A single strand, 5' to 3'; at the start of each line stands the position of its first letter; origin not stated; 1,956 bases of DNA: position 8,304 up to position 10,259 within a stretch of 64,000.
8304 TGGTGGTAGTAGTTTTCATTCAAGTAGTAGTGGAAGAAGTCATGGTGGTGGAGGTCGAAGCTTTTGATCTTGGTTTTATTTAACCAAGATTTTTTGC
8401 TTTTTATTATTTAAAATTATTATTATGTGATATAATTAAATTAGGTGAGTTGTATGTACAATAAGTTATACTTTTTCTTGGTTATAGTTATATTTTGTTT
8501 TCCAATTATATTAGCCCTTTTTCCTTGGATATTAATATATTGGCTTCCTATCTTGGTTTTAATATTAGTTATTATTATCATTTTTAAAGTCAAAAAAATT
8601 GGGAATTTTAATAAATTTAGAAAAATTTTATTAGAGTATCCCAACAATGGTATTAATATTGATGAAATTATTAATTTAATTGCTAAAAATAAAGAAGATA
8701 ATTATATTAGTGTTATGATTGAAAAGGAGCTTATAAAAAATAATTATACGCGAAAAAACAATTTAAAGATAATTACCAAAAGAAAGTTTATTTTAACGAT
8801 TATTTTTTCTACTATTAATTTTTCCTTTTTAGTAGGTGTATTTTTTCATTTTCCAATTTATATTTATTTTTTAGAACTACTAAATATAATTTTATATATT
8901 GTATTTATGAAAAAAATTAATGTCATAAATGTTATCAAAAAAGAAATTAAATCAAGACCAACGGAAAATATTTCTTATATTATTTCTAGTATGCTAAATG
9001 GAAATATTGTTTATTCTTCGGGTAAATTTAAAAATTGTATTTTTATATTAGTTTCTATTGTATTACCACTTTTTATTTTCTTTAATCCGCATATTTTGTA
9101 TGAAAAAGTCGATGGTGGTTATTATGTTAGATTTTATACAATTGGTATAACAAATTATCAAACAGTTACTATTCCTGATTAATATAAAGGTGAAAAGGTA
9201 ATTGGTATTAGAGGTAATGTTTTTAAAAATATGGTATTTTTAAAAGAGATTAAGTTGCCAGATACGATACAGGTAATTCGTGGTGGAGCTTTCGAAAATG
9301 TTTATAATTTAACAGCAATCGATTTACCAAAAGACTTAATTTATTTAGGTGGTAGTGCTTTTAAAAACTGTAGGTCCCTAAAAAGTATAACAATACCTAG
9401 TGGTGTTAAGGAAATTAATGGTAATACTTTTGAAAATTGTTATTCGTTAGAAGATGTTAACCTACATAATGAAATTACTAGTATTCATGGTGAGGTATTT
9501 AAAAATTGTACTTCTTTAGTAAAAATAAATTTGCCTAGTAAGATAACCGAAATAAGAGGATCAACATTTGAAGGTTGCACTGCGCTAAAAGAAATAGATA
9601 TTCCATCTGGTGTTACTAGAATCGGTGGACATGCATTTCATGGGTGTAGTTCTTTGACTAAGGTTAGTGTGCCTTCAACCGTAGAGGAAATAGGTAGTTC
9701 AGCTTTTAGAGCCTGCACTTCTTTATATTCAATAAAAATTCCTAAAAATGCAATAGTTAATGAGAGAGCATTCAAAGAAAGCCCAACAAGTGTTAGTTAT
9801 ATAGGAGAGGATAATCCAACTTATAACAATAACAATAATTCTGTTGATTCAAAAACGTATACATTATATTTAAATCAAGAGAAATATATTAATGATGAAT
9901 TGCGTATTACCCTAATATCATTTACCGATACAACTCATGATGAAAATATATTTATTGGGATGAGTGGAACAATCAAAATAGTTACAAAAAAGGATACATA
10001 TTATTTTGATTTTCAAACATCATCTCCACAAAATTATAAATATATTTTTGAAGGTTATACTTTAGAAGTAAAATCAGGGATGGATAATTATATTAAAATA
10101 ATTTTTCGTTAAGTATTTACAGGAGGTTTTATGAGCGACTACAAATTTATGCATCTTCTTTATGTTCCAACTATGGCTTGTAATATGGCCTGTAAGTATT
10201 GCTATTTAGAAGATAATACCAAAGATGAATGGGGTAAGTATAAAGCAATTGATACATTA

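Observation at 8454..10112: In-frame TAA splits a polytopic-membrane and BspA-type LRR surface protein inside an LRR repeat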

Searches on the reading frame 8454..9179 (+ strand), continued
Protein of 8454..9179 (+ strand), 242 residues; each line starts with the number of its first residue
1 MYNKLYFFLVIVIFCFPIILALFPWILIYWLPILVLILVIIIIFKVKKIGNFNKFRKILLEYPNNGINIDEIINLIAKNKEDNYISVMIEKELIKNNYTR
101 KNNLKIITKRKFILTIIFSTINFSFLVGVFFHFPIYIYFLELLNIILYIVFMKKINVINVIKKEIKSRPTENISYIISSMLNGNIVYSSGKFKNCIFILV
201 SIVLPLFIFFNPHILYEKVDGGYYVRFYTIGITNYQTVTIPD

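Call 66: fold_search(model_id=the predicted structure, library=pdb)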
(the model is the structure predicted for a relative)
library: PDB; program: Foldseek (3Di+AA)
matches with E <= 10: 210; with E <= 0.001: 25
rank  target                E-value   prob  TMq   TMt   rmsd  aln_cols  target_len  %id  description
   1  4gt6                  8.0e-11  1.00  0.23  0.31   9.8       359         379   20  Crystal structure of a leucine rich cell surface protein (FAEPRAA2165_01021) from Faecalibacterium prausnitzii A2-165 at (released 2012-09-26)
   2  4fs7                  1.3e-10  1.00  0.37  0.52   3.9       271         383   26  Crystal structure of a leucine-rich repeat protein (BACOVA_04585) from Bacteroides ovatus ATCC 8483 at 1.19 A resolution (released 2012-09-19)
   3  6mlx_C                2.3e-09  1.00  0.29  0.70   3.3       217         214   25  Crystal structure of T. pallidum Leucine Rich Repeat protein (TpLRR) (released 2019-07-17)
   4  6mlx_B                4.0e-09  1.00  0.28  0.65   4.8       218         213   24  Crystal structure of T. pallidum Leucine Rich Repeat protein (TpLRR) (released 2019-07-17)
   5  6mlx_A                5.5e-09  1.00  0.29  0.70   3.4       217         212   26  Crystal structure of T. pallidum Leucine Rich Repeat protein (TpLRR) (released 2019-07-17)
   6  4h09_B                3.5e-07  1.00  0.22  0.31  13.2       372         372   17  Crystal structure of a leucine-rich repeat protein (EUBVEN_01088) from Eubacterium ventriosum ATCC 27560 at 2.50 A res (released 2012-10-10)
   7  4h09_A                4.3e-07  1.00  0.23  0.32  12.5       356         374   18  Crystal structure of a leucine-rich repeat protein (EUBVEN_01088) from Eubacterium ventriosum ATCC 27560 at 2.50 A res (released 2012-10-10)
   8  4h09_E                6.5e-07  1.00  0.22  0.32  13.0       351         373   17  Crystal structure of a leucine-rich repeat protein (EUBVEN_01088) from Eubacterium ventriosum ATCC 27560 at 2.50 A res (released 2012-10-10)
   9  4h09_C                8.2e-07  1.00  0.24  0.34  11.7       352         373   16  Crystal structure of a leucine-rich repeat protein (EUBVEN_01088) from Eubacterium ventriosum ATCC 27560 at 2.50 A res (released 2012-10-10)
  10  4h09_D                1.2e-06  1.00  0.23  0.33  12.7       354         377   18  Crystal structure of a leucine-rich repeat protein (EUBVEN_01088) from Eubacterium ventriosum ATCC 27560 at 2.50 A res (released 2012-10-10)
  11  4cp6                  1.4e-06  1.00  0.24  0.31   9.1       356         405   13  The Crystal structure of Pneumococcal vaccine antigen PcpA (released 2015-02-25)
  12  4fd0                  1.9e-06  1.00  0.32  0.43   9.8       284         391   18  Crystal structure of a putative cell surface protein (BACCAC_03700) from Bacteroides caccae ATCC 43185 at 2.07 A resolut (released 2012-07-25)
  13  4fdw                  1.9e-06  1.00  0.32  0.44   9.9       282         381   18  Crystal structure of a putative cell surface protein (BACOVA_01565) from Bacteroides ovatus ATCC 8483 at 2.05 A resoluti (released 2012-07-25)
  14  3zyj_A                3.9e-05  1.00  0.17  0.22  14.3       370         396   13  NetrinG1 in complex with NGL1 (released 2011-10-05)
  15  8xt9_C                1.4e-04  1.00  0.21  0.16  10.9       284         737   19  structure of LGR4 (released 2025-01-15)
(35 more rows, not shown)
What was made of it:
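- On BspA-type LRR protein (Pfam LRR_5): Foldseek hits: 4gt6 E = 8e-11, 4fs7 E = 1.3e-10, 6mlx E = 2e-9 (call 66).
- Foldseek's top hits are the LRR_5 surface proteins 4gt6, 4fs7, 6mlx and 4cp6 (call 66).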

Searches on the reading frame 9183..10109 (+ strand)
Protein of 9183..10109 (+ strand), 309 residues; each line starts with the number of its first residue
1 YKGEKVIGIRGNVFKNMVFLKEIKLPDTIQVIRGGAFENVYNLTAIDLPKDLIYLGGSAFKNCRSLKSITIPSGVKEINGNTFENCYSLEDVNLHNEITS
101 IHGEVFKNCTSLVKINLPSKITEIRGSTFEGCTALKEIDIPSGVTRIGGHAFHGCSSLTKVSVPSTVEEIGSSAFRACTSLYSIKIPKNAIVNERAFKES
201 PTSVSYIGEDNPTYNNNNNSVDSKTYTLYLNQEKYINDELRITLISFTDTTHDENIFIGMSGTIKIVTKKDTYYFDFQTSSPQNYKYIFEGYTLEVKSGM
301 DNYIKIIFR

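Call 6: search_protein_families(library=pfam, proteins=[window:9183-10109:+], max_evalue=0.01)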
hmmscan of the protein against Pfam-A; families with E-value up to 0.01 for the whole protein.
window:9183-10109:+ (309 aa): 3 families
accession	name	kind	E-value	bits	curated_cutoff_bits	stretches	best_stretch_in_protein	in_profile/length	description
PF13306.12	LRR_5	-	4.7e-60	201.5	27.7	2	9-133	3-124/127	BspA type Leucine rich repeat region (6 copies)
PF13855.12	LRR_8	-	7.8e-16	58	27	2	75-118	13-57/61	Leucine rich repeat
PF23952.1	LRR_EndoS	-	0.00036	21.2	27.9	0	104-141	53-90/116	Endo-beta-N-acetylglucosaminidase EndoS LRR domain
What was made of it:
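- Checked: Pfam LRR_5 on the piece after the stop starts 8 codons upstream of ATG 9231 (call 6).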

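Call 7: search_protein_families(library=ncbifam, proteins=[window:9183-10109:+], max_evalue=0.01)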
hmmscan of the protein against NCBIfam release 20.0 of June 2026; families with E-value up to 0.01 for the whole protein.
window:9183-10109:+ (309 aa): 3 families
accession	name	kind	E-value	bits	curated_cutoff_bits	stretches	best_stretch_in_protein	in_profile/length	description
NF047961.1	adhesin_HupY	equivalog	1.5e-15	56.4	1250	2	132-197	185-250/978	leucine-rich repeat adhesin HupY/LrrG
NF045861.1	glide_Gli349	exception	1.1e-14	52.2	1750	2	108-204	2675-2772/3169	gliding machinery surface structure protein Gli349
TIGR02167.2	Liste_lipo_26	repeat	1.6e-09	37.3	30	0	128-141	1-14/26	PARCEL repeat-containing surface protein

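Call 27: find_encoding_contigs(protein=window:9231-10109:+, flank=3000, max_places=6)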
Protein window:9231-10109:+ (293 aa): no gene with exactly this product is on record in the collection.

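Call 32: find_encoding_contigs(protein=window:9255-10109:+, flank=3000, max_places=6)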
Protein seq(285 aa) (285 aa): no gene with exactly this product is on record in the collection.
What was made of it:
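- Tried and rejected: Exact look-ups of the 3' ORF from ATG 9231 and from TTG 9255 found nothing on record (calls 27, 32).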

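Call 59: search_protein_families(library=padloc, proteins=[P0005], max_evalue=0.01)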
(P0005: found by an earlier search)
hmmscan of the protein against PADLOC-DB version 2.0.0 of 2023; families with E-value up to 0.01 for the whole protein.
P0005 (552 aa): 0 families
